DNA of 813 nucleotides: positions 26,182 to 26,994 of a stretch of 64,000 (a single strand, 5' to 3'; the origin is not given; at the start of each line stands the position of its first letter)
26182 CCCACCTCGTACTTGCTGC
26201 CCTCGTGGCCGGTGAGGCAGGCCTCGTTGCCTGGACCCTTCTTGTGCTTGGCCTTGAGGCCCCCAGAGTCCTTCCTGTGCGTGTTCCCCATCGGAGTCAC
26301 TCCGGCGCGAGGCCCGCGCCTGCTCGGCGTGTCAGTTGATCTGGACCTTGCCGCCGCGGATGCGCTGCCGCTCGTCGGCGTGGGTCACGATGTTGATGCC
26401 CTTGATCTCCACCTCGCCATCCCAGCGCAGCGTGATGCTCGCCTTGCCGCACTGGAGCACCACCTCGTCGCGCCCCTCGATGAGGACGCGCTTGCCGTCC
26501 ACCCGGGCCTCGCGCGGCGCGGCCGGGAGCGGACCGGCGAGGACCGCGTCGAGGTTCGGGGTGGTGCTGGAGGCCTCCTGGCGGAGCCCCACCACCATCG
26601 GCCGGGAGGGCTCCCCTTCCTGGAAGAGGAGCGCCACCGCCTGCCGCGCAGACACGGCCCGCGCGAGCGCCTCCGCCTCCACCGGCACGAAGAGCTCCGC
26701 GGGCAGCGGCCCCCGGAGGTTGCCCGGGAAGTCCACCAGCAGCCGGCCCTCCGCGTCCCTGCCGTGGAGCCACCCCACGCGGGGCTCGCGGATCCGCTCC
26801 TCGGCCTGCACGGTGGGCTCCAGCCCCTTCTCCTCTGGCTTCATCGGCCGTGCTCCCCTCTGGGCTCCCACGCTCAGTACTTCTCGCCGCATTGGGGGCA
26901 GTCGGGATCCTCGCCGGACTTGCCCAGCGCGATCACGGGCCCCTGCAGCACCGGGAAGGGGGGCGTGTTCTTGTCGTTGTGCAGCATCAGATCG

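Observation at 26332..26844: Stand-alone 170-aa protein that copies the VgrG C-terminal tip, between the PAAR-like gene and the toxin gene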

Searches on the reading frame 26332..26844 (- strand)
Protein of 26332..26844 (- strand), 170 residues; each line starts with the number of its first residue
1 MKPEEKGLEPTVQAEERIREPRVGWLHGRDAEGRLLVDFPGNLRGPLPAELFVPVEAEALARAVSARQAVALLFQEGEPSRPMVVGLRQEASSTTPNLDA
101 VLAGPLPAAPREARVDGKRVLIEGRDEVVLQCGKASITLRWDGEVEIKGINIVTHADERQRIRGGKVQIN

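Call 5: search_protein_families(library=pfam, proteins=[window:26332-26844:-], max_evalue=0.1)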
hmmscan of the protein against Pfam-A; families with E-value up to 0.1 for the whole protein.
window:26332-26844:- (170 aa): 1 family
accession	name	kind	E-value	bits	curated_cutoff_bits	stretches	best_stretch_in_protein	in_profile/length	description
PF20093.5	DUF6484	-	3.2e-16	60.2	27.6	1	23-87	1-60/61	Domain of unknown function (DUF6484)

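Call 6: search_protein_families(library=ncbifam, proteins=[window:26332-26844:-], max_evalue=0.1)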
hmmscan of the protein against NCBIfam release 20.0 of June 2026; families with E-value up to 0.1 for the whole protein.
window:26332-26844:- (170 aa): 1 family
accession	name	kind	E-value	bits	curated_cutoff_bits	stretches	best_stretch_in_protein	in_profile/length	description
NF038400.1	blaTER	exception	0.022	13.9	620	1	11-65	28-82/284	TER family class A beta-lactamase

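Call 17: find_homologous_proteins(query=window:26332-26844:-, max_evalue=0.001)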
Query window:26332-26844:- (170 aa): 516 proteins with E <= 0.001 among 925 candidates; the best 120 are listed.
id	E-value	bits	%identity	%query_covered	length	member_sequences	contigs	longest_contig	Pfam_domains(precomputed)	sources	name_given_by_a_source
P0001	8.8e-104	363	100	100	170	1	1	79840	PF20093.6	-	-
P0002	1.6e-84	300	85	100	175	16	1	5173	PF20093.6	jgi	jgi:hypothetical protein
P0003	2.1e-83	296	84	100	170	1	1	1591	PF20093.6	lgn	-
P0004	2.3e-83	296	85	100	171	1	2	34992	PF20093.6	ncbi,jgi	jgi:hypothetical protein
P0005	9.4e-82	291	83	100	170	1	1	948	PF20093.6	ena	-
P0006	1.9e-81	290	82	100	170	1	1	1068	PF20093.6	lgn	-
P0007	3.7e-81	289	84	100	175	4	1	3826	PF20093.6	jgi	jgi:hypothetical protein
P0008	1.3e-53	199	58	99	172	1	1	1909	PF20093.6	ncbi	-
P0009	3.1e-52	195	58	100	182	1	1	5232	PF20093.6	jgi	jgi:hypothetical protein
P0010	5.5e-51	191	59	94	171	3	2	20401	PF20093.6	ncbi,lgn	-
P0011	3.7e-50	188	58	97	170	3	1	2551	PF20093.6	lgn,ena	-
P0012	3.2e-49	185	58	94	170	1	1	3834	PF20093.6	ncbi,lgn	ncbi:DUF6484 domain-containing protein [Pyxidicoccus sp. 3LG]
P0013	1.9e-48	183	61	92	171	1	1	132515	PF20093.6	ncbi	ncbi:DUF6484 domain-containing protein [Corallococcus terminator]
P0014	2.9e-48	182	58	96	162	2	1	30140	PF20093.6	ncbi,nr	ncbi:hypothetical protein D7V97_12660 [Corallococcus sp. CA053C]|nr:hypothetical protein D7V97_12660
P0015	4.9e-48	181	61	92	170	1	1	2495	PF20093.6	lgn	-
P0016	8.9e-48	180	59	92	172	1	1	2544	PF20093.6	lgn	-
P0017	1.1e-47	180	58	94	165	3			PF20093.6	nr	nr:DUF6484 domain-containing protein [Myxococcus sp. RHSTA-1-4]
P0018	1.1e-47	180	60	91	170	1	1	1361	PF20093.6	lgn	-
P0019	2.4e-47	179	57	95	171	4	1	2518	PF20093.6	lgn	-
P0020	8.1e-47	177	58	92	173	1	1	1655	PF20093.6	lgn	-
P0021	9.7e-47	177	58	91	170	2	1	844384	PF20093.6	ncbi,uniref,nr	ncbi:DUF6484 domain-containing protein [Myxococcus sp. RHSTA-1-4]|uniref:DUF6484 domain-containing p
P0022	2.0e-46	176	54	99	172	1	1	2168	PF20093.6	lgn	-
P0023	2.6e-46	176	57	94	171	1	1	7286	PF20093.6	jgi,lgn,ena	-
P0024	5.2e-46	175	58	92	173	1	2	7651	PF20093.6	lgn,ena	-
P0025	5.3e-46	175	56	92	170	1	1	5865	PF20093.6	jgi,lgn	jgi:hypothetical protein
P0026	5.8e-46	175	54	96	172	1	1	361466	PF20093.6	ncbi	ncbi:DUF6484 domain-containing protein [Corallococcus terminator]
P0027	8.7e-46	174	54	99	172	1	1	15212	PF20093.6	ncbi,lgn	ncbi:DUF6484 domain-containing protein [Pyxidicoccus sp. 3LG]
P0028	1.0e-45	174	59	78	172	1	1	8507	PF20093.6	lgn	-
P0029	1.4e-45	173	57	92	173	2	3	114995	PF20093.6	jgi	jgi:hypothetical protein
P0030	2.4e-45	173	56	95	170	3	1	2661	PF20093.6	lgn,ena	-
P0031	3.1e-44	169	56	90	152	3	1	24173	PF20093.6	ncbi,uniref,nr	ncbi:hypothetical protein D7X12_21225 [Corallococcus sicarius]|uniref:DUF6484 domain-containing prot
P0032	7.2e-44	168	59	87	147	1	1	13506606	PF20093.6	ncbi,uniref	ncbi:DUF6484 domain-containing protein [Archangium lansingense]|uniref:DUF6484 domain-containing pro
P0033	1.1e-43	167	54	92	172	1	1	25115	PF20093.6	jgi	-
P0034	1.3e-43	167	57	92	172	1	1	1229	PF20093.6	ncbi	-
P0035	1.4e-43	167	54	100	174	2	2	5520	PF20093.6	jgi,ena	-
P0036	2.5e-43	166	54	98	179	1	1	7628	PF20093.6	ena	-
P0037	3.7e-43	165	58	89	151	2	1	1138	PF20093.6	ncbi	-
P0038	5.8e-43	165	55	95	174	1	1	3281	PF20093.6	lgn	-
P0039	8.7e-43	164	52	100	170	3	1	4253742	PF20093.6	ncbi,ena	-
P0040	1.3e-42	164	54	94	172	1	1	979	PF20093.6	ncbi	-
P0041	1.4e-42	164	54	99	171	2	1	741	PF20093.6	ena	-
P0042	2.4e-42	163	56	92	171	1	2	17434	PF20093.6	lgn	-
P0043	2.4e-42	163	51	100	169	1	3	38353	PF20093.6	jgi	jgi:hypothetical protein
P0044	2.6e-42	163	54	96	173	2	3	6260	PF20093.6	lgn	-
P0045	2.6e-42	163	57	85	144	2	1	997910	PF20093.6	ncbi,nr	ncbi:hypothetical protein DAT35_11485 [Vitiosangium sp. GDMCC 1.1324]|nr:hypothetical protein DAT35_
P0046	5.0e-42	162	53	97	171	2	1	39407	PF20093.6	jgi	jgi:hypothetical protein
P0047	6.6e-42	161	53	98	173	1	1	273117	PF20093.6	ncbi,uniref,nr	ncbi:DUF6484 domain-containing protein [Corallococcus sp. bb12-1]|uniref:DUF6484 domain-containing p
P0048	8.9e-42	161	55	92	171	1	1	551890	PF20093.6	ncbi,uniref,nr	ncbi:DUF6484 domain-containing protein [Pyxidicoccus trucidator]|uniref:DUF6484 domain-containing pr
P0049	8.9e-42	161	49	100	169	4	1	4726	PF20093.6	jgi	jgi:hypothetical protein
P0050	9.6e-42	161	54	93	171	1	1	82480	PF20093.6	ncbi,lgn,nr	ncbi:MAG: hypothetical protein EOO71_10820 [Myxococcaceae bacterium]|nr:MAG: hypothetical protein EO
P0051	2.7e-41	159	54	88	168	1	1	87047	PF20093.6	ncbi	-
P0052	2.8e-41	159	50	100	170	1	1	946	PF20093.6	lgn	-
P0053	3.0e-41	159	53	100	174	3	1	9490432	PF20093.6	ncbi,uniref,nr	ncbi:hypothetical protein A176_006710 [Myxococcus hansupus]|uniref:DUF6484 domain-containing protein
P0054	3.3e-41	159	54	92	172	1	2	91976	PF20093.6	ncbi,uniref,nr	ncbi:hypothetical protein HPC49_01955 [Pyxidicoccus fallax]|uniref:DUF6484 domain-containing protein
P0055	4.1e-41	159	53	100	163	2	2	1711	PF20093.6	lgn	-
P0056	5.3e-41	158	51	99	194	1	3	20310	PF20093.6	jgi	jgi:hypothetical protein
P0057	6.4e-41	158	57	87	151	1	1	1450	PF20093.6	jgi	jgi:hypothetical protein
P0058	6.8e-41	158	53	99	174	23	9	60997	PF20093.6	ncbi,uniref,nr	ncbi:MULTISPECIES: DUF6484 domain-containing protein [Myxococcus]|uniref:DUF6484 domain-containing p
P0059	7.0e-41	158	54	92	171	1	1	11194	PF20093.6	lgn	-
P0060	9.2e-41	158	61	90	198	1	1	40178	PF20093.6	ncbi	-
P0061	9.8e-41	158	55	91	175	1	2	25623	PF20093.6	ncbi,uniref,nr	ncbi:hypothetical protein HPC49_16495 [Pyxidicoccus fallax]|uniref:DUF6484 domain-containing protein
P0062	1.7e-40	157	56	88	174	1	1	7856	PF20093.6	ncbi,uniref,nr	ncbi:DUF6484 domain-containing protein [Corallococcus llansteffanensis]|uniref:DUF6484 domain-contai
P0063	1.7e-40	157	49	100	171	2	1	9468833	PF20093.6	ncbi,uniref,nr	ncbi:DUF6484 domain-containing protein [Archangium primigenium]|uniref:DUF6484 domain-containing pro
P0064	1.9e-40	157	55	91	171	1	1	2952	PF20093.6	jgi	jgi:hypothetical protein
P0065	2.2e-40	156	55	91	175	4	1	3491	PF20093.6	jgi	jgi:Domain of unknown function (DUF6484)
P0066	2.7e-40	156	54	94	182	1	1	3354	PF20093.6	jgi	jgi:Domain of unknown function (DUF6484)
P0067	2.9e-40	156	53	100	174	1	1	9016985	PF20093.6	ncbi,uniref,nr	ncbi:DUF6484 domain-containing protein [Myxococcus sp. SDU36]|uniref:DUF6484 domain-containing prote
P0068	3.7e-40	156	51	99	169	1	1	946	PF20093.6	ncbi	-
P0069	3.7e-40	156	51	98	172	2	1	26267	PF20093.6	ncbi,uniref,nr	ncbi:hypothetical protein D7X74_19125 [Corallococcus sp. CA047B]|uniref:DUF6484 domain-containing pr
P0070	3.9e-40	156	53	98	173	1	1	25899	PF20093.6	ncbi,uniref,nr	ncbi:DUF6484 domain-containing protein [Corallococcus terminator]|uniref:DUF6484 domain-containing p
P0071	4.6e-40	155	52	99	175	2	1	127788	PF20093.6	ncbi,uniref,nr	ncbi:DUF6484 domain-containing protein [Corallococcus sp. BB11-1]|uniref:DUF6484 domain-containing p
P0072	7.3e-40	155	51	98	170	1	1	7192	PF20093.6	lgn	-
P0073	8.6e-40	154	53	92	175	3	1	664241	PF20093.6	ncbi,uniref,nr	ncbi:DUF6484 domain-containing protein [Pyxidicoccus trucidator]|uniref:DUF6484 domain-containing pr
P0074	1.1e-39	154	53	92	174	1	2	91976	PF20093.6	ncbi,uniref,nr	ncbi:hypothetical protein HPC49_01990 [Pyxidicoccus fallax]|uniref:DUF6484 domain-containing protein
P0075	1.5e-39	154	52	95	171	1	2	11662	PF20093.6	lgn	-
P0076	1.5e-39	154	54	99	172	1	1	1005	PF20093.6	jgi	jgi:hypothetical protein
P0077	1.5e-39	154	54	96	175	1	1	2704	PF20093.6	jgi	jgi:hypothetical protein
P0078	1.7e-39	154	50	100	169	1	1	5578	PF20093.6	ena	-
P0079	1.9e-39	153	53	94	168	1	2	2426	PF20093.6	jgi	jgi:hypothetical protein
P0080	2.6e-39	153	51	99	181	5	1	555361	PF20093.6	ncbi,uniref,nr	ncbi:DUF6484 domain-containing protein [Hyalangium gracile]|uniref:DUF6484 domain-containing protein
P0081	2.6e-39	153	49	95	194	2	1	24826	PF20093.6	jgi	jgi:hypothetical protein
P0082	3.9e-39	152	51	99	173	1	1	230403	PF20093.6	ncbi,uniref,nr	ncbi:DUF6484 domain-containing protein [Pyxidicoccus xibeiensis]|uniref:DUF6484 domain-containing pr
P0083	7.1e-39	152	50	98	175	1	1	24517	PF20093.6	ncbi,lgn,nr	ncbi:MAG: hypothetical protein EOO71_11935 [Myxococcaceae bacterium]|nr:MAG: hypothetical protein EO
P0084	1.1e-38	151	52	91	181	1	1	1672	PF20093.6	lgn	-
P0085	1.2e-38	151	53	91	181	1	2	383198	PF20093.6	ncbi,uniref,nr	ncbi:hypothetical protein DRW03_16410 [Corallococcus sp. H22C18031201]|uniref:DUF6484 domain-contain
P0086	1.2e-38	151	52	99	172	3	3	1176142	PF20093.6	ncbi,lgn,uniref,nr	ncbi:hypothetical protein HUA74_06010 [Myxococcus sp. CA051A]|uniref:DUF6484 domain-containing prote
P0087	1.6e-38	150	51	94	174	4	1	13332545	PF20093.6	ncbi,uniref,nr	ncbi:hypothetical protein F0U61_02640 [Archangium violaceum]|uniref:DUF6484 domain-containing protei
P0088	1.7e-38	150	47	92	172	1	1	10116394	PF20093.6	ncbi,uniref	ncbi:DUF6484 domain-containing protein [Myxococcus stipitatus]|uniref:DUF6484 domain-containing prot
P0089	1.8e-38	150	57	81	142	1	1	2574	PF20093.6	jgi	jgi:hypothetical protein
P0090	1.8e-38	150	52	88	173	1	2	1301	PF20093.6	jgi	-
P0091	2.0e-38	150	48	98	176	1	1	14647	PF20093.6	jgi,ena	jgi:hypothetical protein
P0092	2.1e-38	150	54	89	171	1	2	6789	PF20093.6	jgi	jgi:hypothetical protein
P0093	2.1e-38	150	53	93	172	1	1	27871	PF20093.6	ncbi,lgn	ncbi:DUF6484 domain-containing protein [Pyxidicoccus sp. 3LG]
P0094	2.7e-38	150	53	92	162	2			PF20093.6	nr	nr:DUF6484 domain-containing protein [Corallococcus sp. CA053C]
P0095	3.5e-38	149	50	88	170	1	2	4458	PF20093.6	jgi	jgi:hypothetical protein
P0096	3.5e-38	149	51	99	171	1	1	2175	PF20093.6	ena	-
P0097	3.9e-38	149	57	88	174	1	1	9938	PF20093.6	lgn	-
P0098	4.0e-38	149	53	92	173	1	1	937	PF20093.6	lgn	-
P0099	4.3e-38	149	55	88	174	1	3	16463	PF20093.6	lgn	-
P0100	4.4e-38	149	52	88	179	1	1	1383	PF20093.6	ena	-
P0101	5.6e-38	149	52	93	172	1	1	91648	PF20093.6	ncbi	ncbi:DUF6484 domain-containing protein [Corallococcus terminator]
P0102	5.6e-38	149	55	87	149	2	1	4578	PF20093.6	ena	-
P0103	6.2e-38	148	56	82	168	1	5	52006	PF20093.6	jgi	jgi:hypothetical protein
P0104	7.1e-38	148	50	99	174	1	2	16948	PF20093.6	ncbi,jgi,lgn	jgi:hypothetical protein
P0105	8.7e-38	148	49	100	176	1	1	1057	PF20093.6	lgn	-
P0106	8.9e-38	148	51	91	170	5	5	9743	PF20093.6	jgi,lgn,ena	jgi:hypothetical protein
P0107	9.5e-38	148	49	100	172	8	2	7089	PF20093.6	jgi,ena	jgi:hypothetical protein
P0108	9.8e-38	148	53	91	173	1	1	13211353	PF20093.6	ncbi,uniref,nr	ncbi:hypothetical protein JY651_43725 [Pyxidicoccus parkwayensis]|uniref:DUF6484 domain-containing p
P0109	1.0e-37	148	46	93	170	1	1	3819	PF20093.6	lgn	-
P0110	1.1e-37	148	53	92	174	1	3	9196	PF20093.6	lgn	-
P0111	1.3e-37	147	56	82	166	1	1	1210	PF20093.6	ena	-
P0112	1.3e-37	147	50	99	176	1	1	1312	PF20093.6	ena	-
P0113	1.8e-37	147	49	93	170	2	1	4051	PF20093.6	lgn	-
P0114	2.1e-37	147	52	92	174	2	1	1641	PF20093.6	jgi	jgi:hypothetical protein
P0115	2.7e-37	146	50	92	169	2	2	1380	PF20093.6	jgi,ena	-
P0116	4.6e-37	146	49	94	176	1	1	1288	PF20093.6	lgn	-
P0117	4.8e-37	146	49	94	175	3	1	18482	PF20093.6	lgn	-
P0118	6.5e-37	145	50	98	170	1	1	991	PF20093.6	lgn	-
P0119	8.3e-37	145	52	92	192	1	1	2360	PF20093.6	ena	-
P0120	9.5e-37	145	52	92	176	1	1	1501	PF20093.6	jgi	-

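Call 21: find_related_loci(query=A1, collection=genome_contigs, flank=10000)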
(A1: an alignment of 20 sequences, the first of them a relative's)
Query A1 (170 aa) in genome_contigs; peptide patterns used: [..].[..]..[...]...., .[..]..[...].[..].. (x = any residue, [..] = any of these).
598 stretches matched a pattern (row limit reached: there are more); 517 encode a relative of the query (tblastn E <= 1e-3); the best 80 are kept; 78 distinct loci.
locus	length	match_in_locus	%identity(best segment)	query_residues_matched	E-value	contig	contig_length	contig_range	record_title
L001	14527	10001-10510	84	1-170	6e-86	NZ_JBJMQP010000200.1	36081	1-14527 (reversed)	MAG: Hyalangium sp. isolate H3_16_all_fractions_metab_25_68_0 k255_6721590, whole genome shotgun sequence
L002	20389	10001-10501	58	3-170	4e-53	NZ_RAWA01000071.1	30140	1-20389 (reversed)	Corallococcus sp. CA053C NODE_71_30140_cov_21.1582, whole genome shotgun sequence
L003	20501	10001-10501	56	2-170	1e-52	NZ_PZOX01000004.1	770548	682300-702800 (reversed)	Vitiosangium sp. GDMCC 1.1324 contig4, whole genome shotgun sequence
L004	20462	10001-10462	61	15-170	3e-52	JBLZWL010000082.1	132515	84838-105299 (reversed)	Corallococcus terminator strain BB12-2 000021F_arrow, whole genome shotgun sequence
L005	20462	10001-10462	58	16-170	3e-51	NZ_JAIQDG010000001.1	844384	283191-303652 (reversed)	Myxococcus sp. RHSTA-1-4 NODE_1_length_844384_cov_162.577784, whole genome shotgun sequence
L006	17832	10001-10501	55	3-170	7e-51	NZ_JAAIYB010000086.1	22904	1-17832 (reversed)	Myxococcus vastator strain AM301 NODE_86_length_22904_cov_11.854, whole genome shotgun sequence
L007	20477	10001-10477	58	11-170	8e-51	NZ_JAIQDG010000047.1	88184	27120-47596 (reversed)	Myxococcus sp. RHSTA-1-4 NODE_47_length_88184_cov_167.828198, whole genome shotgun sequence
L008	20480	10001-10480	57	10-170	1e-50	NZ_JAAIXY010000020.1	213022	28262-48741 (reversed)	Myxococcus eversor strain AB053B NODE_20_length_213022_cov_15.5485, whole genome shotgun sequence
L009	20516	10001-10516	55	1-170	5e-50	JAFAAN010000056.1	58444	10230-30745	MAG: Proteobacteria bacterium isolate OH_PFB_83 k127_619356, whole genome shotgun sequence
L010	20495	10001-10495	54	7-170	7e-49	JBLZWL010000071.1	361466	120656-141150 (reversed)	Corallococcus terminator strain BB12-2 000002F_arrow, whole genome shotgun sequence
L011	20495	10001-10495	57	3-170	1e-47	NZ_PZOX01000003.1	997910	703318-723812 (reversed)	Vitiosangium sp. GDMCC 1.1324 contig3, whole genome shotgun sequence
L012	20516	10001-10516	55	1-170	4e-47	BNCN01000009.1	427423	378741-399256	Comamonas sp. KCTC 72670 KCTC 72670 DNA, sequence09, whole genome shotgun sequence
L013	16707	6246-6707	57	16-170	8e-47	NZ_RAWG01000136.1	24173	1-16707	Corallococcus sicarius strain CA040B NODE_136_24173_cov_45.2386, whole genome shotgun sequence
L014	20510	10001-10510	52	1-170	7e-47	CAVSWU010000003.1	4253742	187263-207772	MAG: uncultured delta proteobacterium isolate MFD05674.bin.1.60 genome assembly, contig: contig_8560, whole genome shotg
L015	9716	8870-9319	56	17-170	9e-47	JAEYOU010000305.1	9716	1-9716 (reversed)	MAG: Proteobacteria bacterium isolate OH_CBB_164 k127_1374008, whole genome shotgun sequence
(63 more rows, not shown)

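Call 25: predict_structure(alignment_id=A1)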
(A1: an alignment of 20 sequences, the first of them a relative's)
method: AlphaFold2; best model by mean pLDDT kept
length: 170 residues; sequences in the alignment: 20
mean_pLDDT: 74.4   pTM: 0.46
mean pLDDT of the five models: 74.4, 74.2, 73.9, 73.2, 71.5
residues with pLDDT >= 90: 48; 70-90: 53; 50-70: 50; < 50: 19
segments of 3 or more residues with pLDDT < 50: 7-11, 158-161, 163-170
pLDDT, mean of each block of 10 residues (from residue 1): 51 72 94 93 92 86 90 93 86 56 60 66 69 78 75 59 43
secondary structure, 60 per line:
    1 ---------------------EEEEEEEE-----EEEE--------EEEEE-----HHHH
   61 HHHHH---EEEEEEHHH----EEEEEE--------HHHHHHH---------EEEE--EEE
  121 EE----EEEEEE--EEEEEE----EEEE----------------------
elements in order: E22-29 E35-38 E47-51 H57-65 E69-74 E82-87 H96-102 E112-115 E118-122 E127-132 E135-140 E145-148

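Call 27: search_solved_structures(query=A1, max_evalue=1, show_alignments=3)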
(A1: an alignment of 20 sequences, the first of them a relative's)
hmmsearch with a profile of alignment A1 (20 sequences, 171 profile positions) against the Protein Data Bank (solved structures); distinct sequences matched with E-value up to 1: 11.
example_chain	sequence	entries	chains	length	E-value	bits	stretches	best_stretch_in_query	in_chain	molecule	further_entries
9mlp_A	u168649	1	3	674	9.6e-07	31.8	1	122-171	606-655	Cytoplasmic protein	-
7q5p_A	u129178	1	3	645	5.6e-05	26.1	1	118-168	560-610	Type VI secretion protein VgrG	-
4mtk_A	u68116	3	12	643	0.02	17.8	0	70-96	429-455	VgrG1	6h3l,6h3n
4uhv_A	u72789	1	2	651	0.021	17.7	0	70-96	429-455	VGRG1, VALINE-GLYCINE REPEAT PROTEIN G1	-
28yn_A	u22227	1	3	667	0.022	17.6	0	70-96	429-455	Type VI secretion system spike protein VgrG1a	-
6sjl_A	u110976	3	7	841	0.091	15.6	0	18-92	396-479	Putative type VI secretion protein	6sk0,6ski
6j0m_A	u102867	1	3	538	0.46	13.4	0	71-153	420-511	Pvc8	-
9qgm_8A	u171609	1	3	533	0.53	13.2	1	71-160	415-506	Photorhabdus luminescens subsp. laumondii TTO1 complete genome segment 6/17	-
6ysf_A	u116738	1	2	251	0.62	12.9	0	101-138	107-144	Chemotaxis motB protein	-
8ucs_A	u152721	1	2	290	0.86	12.5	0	102-138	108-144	OmpA family protein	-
9cuy_Y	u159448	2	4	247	0.95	12.3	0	116-166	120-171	Putative baseplate assembly protein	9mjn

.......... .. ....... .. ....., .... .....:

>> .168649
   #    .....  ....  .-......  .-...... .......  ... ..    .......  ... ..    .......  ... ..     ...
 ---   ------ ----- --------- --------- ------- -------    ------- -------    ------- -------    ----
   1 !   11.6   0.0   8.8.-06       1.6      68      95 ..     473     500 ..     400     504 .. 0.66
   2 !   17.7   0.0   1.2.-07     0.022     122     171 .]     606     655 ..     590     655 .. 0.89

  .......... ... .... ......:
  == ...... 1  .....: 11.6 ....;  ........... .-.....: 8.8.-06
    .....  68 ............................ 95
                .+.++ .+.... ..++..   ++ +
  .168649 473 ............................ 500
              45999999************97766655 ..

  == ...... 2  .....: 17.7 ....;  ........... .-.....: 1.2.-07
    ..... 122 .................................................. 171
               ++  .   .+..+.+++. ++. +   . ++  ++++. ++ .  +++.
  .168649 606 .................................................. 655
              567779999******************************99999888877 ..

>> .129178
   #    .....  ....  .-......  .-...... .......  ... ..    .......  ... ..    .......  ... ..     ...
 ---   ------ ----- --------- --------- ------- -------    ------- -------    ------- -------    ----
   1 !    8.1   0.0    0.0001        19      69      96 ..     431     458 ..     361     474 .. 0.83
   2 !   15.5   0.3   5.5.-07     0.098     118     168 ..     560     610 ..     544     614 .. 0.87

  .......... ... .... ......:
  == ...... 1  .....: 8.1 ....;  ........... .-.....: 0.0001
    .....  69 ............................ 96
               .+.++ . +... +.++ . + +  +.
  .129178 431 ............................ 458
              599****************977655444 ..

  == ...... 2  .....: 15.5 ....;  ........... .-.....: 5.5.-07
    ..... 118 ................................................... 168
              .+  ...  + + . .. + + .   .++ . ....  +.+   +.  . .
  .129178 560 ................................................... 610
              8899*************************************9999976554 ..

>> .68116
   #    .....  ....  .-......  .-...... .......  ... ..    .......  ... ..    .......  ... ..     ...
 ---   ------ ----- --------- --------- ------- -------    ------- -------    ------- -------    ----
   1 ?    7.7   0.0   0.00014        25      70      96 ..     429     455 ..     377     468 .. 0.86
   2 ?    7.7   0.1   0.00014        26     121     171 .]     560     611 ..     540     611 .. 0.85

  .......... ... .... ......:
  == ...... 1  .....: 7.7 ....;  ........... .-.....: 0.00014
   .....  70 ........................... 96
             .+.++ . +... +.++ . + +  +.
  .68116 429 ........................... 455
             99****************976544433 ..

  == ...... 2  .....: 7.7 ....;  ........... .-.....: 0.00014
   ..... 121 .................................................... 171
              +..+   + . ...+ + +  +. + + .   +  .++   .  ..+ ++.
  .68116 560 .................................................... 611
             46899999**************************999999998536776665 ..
